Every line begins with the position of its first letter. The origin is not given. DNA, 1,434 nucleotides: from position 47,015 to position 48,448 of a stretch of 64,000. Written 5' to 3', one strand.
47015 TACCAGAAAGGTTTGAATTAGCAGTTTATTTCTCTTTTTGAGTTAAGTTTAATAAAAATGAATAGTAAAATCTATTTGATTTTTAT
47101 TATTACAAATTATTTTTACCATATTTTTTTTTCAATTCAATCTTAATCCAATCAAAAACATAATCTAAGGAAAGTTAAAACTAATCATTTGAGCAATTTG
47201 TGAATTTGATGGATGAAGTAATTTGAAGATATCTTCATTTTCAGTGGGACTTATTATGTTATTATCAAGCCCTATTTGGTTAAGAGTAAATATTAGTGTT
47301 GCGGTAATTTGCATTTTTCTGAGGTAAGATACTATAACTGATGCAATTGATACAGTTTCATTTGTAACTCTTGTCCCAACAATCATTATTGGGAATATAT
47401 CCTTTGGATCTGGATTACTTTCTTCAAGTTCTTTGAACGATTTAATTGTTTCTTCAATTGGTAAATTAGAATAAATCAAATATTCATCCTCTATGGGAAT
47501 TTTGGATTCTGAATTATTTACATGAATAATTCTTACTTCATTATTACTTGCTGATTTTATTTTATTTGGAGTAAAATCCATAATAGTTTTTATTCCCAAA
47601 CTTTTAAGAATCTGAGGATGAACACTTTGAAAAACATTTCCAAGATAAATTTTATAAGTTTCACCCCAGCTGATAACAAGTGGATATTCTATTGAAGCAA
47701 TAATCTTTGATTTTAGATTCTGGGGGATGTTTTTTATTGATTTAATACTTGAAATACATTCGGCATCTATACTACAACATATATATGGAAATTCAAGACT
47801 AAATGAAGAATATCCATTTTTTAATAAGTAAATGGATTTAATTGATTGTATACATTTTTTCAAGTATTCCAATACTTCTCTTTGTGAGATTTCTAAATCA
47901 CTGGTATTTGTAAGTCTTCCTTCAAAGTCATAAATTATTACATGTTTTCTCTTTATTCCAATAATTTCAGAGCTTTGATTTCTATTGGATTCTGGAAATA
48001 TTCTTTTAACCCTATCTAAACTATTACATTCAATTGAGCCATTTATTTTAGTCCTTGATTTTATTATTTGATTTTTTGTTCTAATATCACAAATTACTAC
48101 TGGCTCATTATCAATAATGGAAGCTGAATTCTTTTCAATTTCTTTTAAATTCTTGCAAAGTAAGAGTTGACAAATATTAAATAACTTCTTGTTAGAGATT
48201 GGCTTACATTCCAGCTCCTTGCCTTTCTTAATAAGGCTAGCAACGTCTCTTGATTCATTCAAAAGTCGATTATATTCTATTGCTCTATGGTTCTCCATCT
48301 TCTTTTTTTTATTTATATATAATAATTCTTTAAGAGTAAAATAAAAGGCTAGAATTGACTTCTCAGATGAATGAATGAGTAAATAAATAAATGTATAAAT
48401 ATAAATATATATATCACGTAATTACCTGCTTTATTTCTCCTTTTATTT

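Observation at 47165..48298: Rhodanese plus catalytically dead DUSP: an MK-STYX-like pseudophosphatase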

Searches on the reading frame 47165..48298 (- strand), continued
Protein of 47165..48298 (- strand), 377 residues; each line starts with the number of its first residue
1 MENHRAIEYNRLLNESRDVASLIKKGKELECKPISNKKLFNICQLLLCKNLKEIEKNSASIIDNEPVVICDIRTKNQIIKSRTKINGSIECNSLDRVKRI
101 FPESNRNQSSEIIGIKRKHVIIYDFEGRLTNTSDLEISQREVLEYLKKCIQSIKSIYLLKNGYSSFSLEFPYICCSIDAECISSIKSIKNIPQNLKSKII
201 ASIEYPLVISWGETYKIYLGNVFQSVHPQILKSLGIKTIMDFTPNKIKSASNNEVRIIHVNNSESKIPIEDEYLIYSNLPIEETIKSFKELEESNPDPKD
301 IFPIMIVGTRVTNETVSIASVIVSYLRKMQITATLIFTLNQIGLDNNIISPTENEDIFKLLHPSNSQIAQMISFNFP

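Call 67: search_solved_structures(query=P0013, max_evalue=1, show_alignments=4)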
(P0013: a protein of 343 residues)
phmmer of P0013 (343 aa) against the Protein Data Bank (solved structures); distinct sequences matched with E-value up to 1: 48.
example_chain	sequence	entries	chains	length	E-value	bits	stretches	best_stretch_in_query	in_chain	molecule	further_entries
6apx_A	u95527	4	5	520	3.9e-09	39.5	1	190-311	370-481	Maltose-binding periplasmic protein,Dual specificity protein phosphatase 1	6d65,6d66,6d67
3ezz_A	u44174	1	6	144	1.2e-08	37.8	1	194-327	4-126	Dual specificity protein phosphatase 4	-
3f81_A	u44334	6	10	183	1.2e-07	34.6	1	199-313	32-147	Dual specificity protein phosphatase 3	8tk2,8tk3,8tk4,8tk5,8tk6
1vhr_A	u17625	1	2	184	1.3e-07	34.5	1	199-313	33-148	HUMAN VH1-RELATED DUAL-SPECIFICITY PHOSPHATASE VHR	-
9dj9_A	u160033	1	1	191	1.4e-07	34.4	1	199-313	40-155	Dual specificity protein phosphatase 3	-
3lj8_A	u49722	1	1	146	4.4e-07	32.7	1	193-322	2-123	Tyrosine-protein phosphatase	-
8to0_Fx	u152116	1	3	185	6.6e-07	32.2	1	200-314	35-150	Dual specificity protein phosphatase 3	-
2g6z_A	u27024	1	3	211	1.6e-06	30.9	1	194-314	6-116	Dual specificity protein phosphatase 5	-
1j4x_A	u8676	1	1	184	3.1e-06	29.9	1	199-313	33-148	DUAL SPECIFICITY PROTEIN PHOSPHATASE 3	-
2hxp_A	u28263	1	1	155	3.1e-06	29.9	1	191-322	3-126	Dual specificity protein phosphatase 9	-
1m3g_A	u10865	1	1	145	3.5e-06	29.8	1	194-339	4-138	DUAL SPECIFICITY PROTEIN PHOSPHATASE 2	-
1mkp_A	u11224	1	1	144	4.6e-05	26.1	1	191-337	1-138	PYST1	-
2e0t_A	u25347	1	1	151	0.00022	23.9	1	202-326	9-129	Dual specificity phosphatase 26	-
6n8m_Y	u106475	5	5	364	0.0011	21.6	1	245-338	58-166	Tyrosine-protein phosphatase YVH1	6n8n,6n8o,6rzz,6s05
9e9l_A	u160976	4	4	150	0.0012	21.5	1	268-331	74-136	ShufPTP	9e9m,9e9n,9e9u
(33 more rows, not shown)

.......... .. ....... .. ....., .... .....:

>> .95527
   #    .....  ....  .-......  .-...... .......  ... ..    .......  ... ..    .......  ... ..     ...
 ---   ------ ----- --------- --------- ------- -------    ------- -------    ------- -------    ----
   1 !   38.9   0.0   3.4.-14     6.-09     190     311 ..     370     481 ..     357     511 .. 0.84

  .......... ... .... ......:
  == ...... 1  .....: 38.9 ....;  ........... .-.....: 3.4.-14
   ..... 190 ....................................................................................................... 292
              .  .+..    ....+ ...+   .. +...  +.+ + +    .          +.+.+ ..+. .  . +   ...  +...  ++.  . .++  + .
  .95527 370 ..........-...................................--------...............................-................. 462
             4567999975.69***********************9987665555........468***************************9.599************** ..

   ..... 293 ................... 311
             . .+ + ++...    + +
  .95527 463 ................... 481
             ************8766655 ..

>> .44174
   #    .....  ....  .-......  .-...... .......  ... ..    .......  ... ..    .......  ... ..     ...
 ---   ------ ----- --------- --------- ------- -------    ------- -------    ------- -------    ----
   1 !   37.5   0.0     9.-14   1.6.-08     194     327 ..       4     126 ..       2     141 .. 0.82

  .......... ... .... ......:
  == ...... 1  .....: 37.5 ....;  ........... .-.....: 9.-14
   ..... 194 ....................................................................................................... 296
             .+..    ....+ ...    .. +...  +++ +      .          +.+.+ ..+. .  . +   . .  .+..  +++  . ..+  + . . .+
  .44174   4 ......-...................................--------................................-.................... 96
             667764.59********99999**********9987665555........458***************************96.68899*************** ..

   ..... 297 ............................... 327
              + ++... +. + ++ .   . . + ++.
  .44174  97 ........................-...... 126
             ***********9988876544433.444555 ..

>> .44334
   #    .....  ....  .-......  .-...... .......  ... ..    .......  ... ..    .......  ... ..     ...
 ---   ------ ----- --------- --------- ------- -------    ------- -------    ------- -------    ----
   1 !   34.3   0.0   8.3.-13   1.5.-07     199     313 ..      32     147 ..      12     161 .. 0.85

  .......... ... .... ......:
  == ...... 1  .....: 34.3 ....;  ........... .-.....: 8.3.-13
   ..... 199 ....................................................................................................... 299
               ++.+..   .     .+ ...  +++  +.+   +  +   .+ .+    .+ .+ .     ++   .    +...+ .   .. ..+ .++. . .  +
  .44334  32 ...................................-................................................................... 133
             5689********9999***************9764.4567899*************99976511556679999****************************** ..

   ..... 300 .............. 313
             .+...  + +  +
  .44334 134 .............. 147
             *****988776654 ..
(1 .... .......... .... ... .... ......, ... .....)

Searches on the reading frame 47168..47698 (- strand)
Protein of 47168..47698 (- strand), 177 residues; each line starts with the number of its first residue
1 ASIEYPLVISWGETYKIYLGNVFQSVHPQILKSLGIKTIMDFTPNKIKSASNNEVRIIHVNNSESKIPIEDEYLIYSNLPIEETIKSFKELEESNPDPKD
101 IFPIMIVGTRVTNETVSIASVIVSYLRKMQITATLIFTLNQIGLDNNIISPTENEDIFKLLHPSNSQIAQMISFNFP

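Call 28: search_solved_structures(query=A4, max_evalue=10, show_alignments=5)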
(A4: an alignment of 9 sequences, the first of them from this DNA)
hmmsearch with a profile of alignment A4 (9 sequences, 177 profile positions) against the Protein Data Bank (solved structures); distinct sequences matched with E-value up to 10: 16.
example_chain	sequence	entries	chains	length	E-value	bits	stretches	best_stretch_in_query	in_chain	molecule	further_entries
9d2f_H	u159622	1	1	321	0.00051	23.1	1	4-61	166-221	Serine/threonine/tyrosine interacting-like 1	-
9fqr_Xs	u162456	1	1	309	0.0021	21.1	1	4-59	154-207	Serine/threonine/tyrosine interacting like 1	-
2hxp_A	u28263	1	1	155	0.036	17.1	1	4-125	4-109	Dual specificity protein phosphatase 9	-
3lj8_A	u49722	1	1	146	0.038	17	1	5-126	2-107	Tyrosine-protein phosphatase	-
1mkp_A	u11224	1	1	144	0.086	15.9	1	5-124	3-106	PYST1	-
4y2e_A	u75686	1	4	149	0.25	14.4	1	5-125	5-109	Dual specificity protein phosphatase 7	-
8dhi_A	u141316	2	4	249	0.34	13.9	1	26-124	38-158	TYR_PHOSPHATASE_2 domain-containing protein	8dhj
8gz4_A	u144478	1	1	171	0.39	13.7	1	15-124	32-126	Dual specificity protein phosphatase H1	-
2p4d_A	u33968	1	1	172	0.46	13.5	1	15-124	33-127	Dual specificity protein phosphatase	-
3ezz_A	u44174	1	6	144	0.6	13.1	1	17-64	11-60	Dual specificity protein phosphatase 4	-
1pz1_A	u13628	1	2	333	1.1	12.3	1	34-93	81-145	General stress protein 69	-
3f81_A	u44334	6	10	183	1.2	12.1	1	16-136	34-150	Dual specificity protein phosphatase 3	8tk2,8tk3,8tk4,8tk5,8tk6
1vhr_A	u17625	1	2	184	1.3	12.1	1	16-136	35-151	HUMAN VH1-RELATED DUAL-SPECIFICITY PHOSPHATASE VHR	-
9yg4_B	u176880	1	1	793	1.3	12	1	70-128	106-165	Intermembrane lipid transfer protein VPS13A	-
9dj9_A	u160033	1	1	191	1.4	11.9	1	16-136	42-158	Dual specificity protein phosphatase 3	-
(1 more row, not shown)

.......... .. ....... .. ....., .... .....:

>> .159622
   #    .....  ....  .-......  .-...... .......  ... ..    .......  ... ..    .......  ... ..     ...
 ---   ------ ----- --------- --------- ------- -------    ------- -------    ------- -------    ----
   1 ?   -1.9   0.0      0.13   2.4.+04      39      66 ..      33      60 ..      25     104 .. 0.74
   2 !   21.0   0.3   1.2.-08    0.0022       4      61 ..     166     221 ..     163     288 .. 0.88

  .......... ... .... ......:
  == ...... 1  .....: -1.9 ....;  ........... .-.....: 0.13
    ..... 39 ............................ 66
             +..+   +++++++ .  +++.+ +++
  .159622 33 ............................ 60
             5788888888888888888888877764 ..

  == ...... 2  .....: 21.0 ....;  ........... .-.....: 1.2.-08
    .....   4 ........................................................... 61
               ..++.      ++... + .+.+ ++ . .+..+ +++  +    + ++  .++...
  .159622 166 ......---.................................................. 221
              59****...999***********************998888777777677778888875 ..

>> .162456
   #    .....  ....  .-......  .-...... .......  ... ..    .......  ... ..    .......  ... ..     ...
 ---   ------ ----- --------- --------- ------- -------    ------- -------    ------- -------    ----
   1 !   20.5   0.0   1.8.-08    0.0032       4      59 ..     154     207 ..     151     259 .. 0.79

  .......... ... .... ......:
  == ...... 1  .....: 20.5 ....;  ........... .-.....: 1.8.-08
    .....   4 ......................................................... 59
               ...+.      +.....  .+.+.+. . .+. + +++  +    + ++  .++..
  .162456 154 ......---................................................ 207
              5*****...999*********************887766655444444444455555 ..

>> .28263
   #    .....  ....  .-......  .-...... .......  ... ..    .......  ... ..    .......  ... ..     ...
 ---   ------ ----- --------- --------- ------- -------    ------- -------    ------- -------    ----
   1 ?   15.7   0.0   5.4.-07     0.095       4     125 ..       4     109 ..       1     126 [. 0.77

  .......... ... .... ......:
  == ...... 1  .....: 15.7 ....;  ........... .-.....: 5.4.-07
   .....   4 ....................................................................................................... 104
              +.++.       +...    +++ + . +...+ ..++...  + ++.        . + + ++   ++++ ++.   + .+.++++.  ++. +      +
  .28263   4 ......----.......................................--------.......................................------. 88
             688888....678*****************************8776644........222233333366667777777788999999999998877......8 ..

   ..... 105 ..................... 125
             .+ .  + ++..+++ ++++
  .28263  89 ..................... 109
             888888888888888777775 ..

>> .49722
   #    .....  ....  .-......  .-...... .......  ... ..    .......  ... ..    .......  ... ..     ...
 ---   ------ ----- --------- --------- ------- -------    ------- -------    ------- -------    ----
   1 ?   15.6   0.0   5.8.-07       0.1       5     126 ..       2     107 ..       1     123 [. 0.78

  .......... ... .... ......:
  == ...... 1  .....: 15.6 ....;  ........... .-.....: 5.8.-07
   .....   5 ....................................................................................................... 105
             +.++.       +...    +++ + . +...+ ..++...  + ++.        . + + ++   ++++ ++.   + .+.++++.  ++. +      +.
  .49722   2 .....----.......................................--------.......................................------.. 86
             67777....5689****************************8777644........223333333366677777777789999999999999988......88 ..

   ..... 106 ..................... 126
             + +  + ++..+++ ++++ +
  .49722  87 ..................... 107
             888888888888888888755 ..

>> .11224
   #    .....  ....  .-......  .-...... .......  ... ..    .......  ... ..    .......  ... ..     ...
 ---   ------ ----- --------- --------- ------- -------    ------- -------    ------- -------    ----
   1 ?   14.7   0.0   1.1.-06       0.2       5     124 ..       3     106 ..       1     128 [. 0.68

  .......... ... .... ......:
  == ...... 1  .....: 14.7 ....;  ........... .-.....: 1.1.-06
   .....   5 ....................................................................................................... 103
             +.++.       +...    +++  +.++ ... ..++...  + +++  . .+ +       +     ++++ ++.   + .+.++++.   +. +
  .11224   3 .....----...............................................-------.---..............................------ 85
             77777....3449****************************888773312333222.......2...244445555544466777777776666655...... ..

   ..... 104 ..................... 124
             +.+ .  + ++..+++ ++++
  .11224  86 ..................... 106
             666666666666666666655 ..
